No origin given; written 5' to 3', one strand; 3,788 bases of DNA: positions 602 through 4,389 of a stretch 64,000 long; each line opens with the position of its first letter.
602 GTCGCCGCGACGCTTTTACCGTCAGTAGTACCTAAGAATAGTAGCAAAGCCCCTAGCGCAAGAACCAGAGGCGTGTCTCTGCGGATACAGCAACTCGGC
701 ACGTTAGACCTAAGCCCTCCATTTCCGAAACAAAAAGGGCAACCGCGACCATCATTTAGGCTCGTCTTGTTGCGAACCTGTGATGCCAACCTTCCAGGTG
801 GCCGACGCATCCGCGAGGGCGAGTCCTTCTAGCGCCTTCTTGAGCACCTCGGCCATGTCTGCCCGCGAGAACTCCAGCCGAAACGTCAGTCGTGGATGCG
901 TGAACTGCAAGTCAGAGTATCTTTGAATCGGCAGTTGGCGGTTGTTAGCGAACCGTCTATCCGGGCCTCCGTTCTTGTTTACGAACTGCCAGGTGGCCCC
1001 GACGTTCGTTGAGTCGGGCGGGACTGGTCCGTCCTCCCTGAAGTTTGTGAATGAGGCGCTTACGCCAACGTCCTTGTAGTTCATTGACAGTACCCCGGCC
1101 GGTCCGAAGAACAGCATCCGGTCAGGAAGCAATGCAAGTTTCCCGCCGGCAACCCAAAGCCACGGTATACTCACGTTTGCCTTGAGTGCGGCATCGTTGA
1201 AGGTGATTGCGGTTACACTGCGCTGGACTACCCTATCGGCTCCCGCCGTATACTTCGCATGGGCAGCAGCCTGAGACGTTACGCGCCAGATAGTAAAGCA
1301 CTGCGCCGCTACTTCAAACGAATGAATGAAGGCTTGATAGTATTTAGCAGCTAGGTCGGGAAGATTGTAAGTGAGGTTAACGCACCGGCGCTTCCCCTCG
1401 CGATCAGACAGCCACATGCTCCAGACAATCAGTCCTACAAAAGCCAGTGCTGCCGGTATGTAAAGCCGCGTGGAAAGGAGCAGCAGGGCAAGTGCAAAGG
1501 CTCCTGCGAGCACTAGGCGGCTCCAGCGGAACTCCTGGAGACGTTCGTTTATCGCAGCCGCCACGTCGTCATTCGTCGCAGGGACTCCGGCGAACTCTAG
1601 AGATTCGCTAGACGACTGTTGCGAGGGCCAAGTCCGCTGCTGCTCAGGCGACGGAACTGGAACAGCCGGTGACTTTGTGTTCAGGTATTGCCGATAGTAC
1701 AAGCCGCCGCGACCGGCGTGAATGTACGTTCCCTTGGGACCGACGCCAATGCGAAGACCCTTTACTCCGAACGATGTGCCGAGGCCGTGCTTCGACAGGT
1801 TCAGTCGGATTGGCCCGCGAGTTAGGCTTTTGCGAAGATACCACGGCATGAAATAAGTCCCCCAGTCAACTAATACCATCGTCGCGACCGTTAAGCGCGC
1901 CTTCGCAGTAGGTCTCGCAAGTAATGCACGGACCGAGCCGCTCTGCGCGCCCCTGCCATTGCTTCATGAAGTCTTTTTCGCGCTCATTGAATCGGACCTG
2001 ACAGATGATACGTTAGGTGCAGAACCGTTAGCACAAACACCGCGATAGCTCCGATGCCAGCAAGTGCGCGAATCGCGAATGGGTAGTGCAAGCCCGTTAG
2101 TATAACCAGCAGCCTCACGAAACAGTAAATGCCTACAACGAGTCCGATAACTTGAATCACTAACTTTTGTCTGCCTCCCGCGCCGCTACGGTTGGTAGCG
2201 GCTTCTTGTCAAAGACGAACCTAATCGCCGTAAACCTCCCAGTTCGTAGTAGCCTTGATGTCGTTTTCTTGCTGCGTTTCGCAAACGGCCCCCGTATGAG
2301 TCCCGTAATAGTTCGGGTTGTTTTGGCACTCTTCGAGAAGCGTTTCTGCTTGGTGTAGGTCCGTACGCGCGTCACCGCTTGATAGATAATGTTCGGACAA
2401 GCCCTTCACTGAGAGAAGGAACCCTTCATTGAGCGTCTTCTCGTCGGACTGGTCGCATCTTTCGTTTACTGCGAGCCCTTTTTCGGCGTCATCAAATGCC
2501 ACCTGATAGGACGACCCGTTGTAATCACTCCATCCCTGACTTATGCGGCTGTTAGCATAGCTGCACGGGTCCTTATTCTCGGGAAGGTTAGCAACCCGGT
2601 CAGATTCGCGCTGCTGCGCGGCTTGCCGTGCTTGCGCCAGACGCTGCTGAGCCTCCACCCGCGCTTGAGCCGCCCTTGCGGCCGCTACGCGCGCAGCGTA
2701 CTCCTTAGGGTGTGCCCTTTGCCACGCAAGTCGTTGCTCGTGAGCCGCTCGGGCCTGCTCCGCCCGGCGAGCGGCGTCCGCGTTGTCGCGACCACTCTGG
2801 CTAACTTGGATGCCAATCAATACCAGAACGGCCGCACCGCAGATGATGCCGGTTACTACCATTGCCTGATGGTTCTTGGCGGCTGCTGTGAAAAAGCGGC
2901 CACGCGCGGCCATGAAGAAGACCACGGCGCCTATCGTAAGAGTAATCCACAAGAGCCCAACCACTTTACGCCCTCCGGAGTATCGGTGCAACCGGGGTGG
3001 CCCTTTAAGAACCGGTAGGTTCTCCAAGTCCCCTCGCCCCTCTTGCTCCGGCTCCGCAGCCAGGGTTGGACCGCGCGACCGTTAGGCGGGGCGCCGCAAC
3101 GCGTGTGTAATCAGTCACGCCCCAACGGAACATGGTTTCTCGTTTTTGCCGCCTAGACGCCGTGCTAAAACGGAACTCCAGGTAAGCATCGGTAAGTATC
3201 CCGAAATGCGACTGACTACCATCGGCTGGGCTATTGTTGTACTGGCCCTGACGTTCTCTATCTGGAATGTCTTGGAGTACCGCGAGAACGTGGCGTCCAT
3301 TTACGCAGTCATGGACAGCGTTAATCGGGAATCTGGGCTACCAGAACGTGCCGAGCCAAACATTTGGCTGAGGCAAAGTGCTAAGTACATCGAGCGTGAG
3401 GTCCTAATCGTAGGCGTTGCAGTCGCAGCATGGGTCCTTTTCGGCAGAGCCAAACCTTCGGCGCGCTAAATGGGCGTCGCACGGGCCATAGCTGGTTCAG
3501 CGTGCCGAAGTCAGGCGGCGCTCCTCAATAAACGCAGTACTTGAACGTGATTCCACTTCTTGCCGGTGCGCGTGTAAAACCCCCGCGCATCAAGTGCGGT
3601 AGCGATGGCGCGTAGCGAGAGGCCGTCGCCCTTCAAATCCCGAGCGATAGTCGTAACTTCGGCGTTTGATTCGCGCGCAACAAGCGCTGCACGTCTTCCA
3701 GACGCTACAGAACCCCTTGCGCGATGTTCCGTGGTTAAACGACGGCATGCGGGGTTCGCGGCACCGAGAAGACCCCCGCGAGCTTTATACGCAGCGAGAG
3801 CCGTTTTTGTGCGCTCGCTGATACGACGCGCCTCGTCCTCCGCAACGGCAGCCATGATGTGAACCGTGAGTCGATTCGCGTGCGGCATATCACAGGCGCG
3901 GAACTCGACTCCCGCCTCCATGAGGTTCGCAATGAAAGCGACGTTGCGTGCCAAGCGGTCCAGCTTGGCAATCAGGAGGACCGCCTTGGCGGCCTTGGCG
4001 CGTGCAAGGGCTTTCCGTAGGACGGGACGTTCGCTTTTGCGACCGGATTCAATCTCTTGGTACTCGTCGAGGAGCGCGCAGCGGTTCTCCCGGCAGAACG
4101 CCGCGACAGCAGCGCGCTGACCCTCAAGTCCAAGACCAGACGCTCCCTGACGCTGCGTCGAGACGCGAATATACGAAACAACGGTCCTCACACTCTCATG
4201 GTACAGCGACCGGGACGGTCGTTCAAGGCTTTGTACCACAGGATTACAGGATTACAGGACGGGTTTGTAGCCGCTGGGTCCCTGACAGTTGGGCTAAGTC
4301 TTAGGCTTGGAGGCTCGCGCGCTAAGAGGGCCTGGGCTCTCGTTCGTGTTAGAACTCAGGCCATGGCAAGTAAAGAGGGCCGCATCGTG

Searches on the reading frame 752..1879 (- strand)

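Call 57: search_protein_families(library=pfam, proteins=[window:752-1879:-], max_evalue=0.001)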
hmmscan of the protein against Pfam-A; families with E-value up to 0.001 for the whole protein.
window:752-1879:- (375 aa): 1 family
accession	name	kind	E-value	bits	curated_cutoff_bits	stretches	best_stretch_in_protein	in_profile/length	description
PF14020.11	DUF4236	-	9.5e-15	55.3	27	1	13-63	1-55/55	Protein of unknown function (DUF4236)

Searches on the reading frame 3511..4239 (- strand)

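Call 57: search_protein_families(library=pfam, proteins=[window:3511-4239:-], max_evalue=0.001)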
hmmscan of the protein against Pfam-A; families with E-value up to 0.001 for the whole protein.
window:3511-4239:- (242 aa): 2 families
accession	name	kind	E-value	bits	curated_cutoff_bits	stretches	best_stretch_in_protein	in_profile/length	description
PF00239.26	Resolvase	-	4.3e-28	98.7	23.3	1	20-156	1-144/145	Resolvase, N terminal domain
PF07508.19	Recombinase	-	6.6e-06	26.8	21.1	1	196-240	7-51/102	Recombinase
